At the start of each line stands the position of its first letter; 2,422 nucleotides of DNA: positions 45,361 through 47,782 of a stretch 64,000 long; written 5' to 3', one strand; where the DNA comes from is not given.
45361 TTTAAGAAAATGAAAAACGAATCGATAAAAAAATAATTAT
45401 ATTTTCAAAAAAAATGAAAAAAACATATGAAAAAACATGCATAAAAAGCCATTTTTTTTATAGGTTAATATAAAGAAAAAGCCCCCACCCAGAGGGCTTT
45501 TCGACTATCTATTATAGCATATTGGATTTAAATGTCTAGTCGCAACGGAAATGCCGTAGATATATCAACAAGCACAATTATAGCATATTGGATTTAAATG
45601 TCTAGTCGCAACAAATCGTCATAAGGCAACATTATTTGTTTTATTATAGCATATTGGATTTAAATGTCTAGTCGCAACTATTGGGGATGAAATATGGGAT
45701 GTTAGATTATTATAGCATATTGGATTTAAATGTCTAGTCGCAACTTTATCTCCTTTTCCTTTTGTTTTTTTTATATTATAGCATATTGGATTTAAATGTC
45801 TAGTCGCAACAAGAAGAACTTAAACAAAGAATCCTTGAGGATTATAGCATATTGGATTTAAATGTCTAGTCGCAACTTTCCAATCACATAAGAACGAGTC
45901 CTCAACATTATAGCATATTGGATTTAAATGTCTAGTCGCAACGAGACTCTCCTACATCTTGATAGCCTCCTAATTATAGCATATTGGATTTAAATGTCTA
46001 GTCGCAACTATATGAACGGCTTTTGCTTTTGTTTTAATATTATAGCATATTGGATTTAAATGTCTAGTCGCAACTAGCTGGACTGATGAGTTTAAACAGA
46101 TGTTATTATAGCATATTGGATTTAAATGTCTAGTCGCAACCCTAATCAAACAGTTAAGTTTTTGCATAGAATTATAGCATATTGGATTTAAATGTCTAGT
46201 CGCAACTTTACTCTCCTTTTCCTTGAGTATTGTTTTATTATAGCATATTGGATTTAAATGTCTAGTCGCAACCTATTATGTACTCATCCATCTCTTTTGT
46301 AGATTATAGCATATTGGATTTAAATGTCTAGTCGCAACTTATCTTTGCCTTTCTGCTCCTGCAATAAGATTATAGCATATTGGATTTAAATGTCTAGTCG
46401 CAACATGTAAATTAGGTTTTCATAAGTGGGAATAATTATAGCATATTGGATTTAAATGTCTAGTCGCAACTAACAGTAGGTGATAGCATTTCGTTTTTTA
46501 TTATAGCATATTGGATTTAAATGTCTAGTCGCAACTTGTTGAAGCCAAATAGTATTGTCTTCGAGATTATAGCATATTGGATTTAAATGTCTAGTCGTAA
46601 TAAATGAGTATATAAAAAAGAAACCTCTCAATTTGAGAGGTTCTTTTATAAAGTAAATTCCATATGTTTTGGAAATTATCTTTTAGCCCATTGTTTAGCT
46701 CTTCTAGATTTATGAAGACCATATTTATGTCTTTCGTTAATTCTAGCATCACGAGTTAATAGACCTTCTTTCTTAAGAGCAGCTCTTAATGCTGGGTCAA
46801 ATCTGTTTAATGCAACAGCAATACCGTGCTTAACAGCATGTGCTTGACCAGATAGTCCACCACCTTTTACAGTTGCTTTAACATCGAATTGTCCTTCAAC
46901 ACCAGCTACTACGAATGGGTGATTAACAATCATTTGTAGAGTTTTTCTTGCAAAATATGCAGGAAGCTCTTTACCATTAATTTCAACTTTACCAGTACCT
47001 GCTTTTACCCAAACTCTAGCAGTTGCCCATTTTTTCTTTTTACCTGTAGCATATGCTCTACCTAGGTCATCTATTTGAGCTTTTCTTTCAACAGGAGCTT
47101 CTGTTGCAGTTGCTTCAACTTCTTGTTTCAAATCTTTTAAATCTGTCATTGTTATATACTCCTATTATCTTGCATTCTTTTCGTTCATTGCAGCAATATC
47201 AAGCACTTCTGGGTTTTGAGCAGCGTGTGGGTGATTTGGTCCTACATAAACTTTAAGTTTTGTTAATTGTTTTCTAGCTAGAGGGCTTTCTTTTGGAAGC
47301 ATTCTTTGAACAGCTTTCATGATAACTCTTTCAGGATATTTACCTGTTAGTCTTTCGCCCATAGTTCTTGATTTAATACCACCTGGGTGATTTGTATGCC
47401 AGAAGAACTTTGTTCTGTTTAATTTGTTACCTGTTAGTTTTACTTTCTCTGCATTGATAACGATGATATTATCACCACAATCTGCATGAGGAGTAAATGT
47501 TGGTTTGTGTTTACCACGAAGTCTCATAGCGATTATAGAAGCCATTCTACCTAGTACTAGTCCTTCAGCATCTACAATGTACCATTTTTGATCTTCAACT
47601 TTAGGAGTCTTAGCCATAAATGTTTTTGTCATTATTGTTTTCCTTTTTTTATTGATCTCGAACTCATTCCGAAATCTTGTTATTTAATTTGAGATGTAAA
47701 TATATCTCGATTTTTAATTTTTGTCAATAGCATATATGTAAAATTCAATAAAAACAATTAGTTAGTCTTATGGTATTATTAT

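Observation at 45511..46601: Every CRISPR repeat ends in a perfect extended -10 box (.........), suggesting one promoter per spacer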

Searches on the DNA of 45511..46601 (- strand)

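Call 41: search_dna_similar(query=window:45511-46601:-, collection=phages, mode=distant, max_evalue=10, max_rows=20)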
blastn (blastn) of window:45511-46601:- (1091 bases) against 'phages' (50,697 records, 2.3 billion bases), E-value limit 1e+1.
Records with a match: 26; places in all: 26; records where one place covers at least 80% of the query: 0.
Best place of each record, by identity: >=99% 7; 90-95% 3; 80-90% 12; 60-80% 4.
By first word of the organism name: Lactococcus 8; Fusobacterium 4; Bacillus 4; Vibrio 3; Prochlorococcus 2; Clostridium 1; Xanthomonas 1; Bacteriophage 1; Microviridae 1; Escherichia 1.
By host as written in the record: Lactococcus lactis 6; - 4; Fusobacterium nucleatum ATCC 10953 2; Fusobacterium nucleatum 2; Prochlorococcus sp. MIT9515 2; Bacillus anthracis 2; Vibrio alginolyticus USC-26001 2; Clostridium botulinum BKT2873 1; and 5 more.
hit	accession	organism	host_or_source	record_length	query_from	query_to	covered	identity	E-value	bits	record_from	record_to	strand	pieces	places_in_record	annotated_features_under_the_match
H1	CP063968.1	Clostridium phage CWou-2020b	Clostridium botulinum BKT2873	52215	535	829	6%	90.5%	1e+0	82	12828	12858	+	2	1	hypothetical protein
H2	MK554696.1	Fusobacterium phage Fnu1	Fusobacterium nucleatum ATCC 10953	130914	538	593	5%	77.6%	4e+0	40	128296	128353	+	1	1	none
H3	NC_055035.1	Fusobacterium phage Fnu1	Fusobacterium nucleatum ATCC 10953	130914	538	593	5%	77.6%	4e+0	40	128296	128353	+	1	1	none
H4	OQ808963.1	Fusobacterium phage vB_FnuS_FNU2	Fusobacterium nucleatum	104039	538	593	5%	77.6%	4e+0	40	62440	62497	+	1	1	none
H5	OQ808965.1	Fusobacterium phage vB_FnuS_FNU3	Fusobacterium nucleatum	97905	538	593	5%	77.6%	4e+0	40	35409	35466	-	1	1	none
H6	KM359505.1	Prochlorococcus phage P-TIM68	Prochlorococcus sp. MIT9515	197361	816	861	4%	80.0%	9e-2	46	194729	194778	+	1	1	putative thymidylate synthetase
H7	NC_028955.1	Prochlorococcus phage P-TIM68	Prochlorococcus sp. MIT9515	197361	816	861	4%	80.0%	9e-2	46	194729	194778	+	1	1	thymidylate synthase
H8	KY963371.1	Bacillus phage Carmel_SA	Bacillus anthracis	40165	158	200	4%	81.4%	4e+0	39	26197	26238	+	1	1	hypothetical protein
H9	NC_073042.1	Bacillus phage Carmel_SA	Bacillus anthracis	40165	158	200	4%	81.4%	4e+0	39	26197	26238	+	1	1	hypothetical protein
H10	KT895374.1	Bacillus phage vB_BpuM-BpSp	Bacillus pumilus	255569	821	858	3%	82.5%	4e+0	39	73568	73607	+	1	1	none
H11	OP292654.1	Xanthomonas phage XbC2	Xanthomonas vesicatoria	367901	59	91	3%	87.9%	3e-1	43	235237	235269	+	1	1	structural protein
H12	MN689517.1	Lactococcus phage CHPC361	Lactococcus lactis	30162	412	443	3%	90.6%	1e+0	42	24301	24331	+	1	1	HNH homing endonuclease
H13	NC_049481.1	Lactococcus phage CHPC361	Lactococcus lactis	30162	412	443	3%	90.6%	1e+0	42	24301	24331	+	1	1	HNH endonuclease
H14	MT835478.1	Bacteriophage sp.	human fecal samples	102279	817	848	3%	87.9%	4e+0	39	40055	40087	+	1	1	record has no annotation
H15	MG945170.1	Microviridae sp.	pig feces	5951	830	860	3%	87.1%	4e+0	39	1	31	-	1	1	none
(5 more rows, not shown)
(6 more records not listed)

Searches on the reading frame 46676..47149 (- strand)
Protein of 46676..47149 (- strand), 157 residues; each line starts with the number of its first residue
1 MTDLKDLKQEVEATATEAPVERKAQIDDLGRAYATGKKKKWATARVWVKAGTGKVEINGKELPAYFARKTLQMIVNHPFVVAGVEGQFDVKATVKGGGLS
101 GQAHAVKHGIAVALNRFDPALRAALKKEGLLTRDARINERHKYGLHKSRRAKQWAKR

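Call 5: search_protein_families(library=pfam, proteins=[window:46676-47149:-])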
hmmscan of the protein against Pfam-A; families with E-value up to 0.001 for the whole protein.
window:46676-47149:- (157 aa): 1 family
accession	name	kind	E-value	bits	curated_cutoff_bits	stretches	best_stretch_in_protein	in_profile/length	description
PF00380.25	Ribosomal_S9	-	2.4e-42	144.7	22.5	1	38-157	2-121/121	Ribosomal protein S9/S16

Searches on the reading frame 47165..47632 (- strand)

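Call 5: search_protein_families(library=pfam, proteins=[window:47165-47632:-])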
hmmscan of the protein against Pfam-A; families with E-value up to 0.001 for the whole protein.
window:47165-47632:- (155 aa): 1 family
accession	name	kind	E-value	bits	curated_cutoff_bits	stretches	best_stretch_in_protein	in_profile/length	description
PF00572.24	Ribosomal_L13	-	1.2e-44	151.7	23.8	1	15-135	1-119/119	Ribosomal protein L13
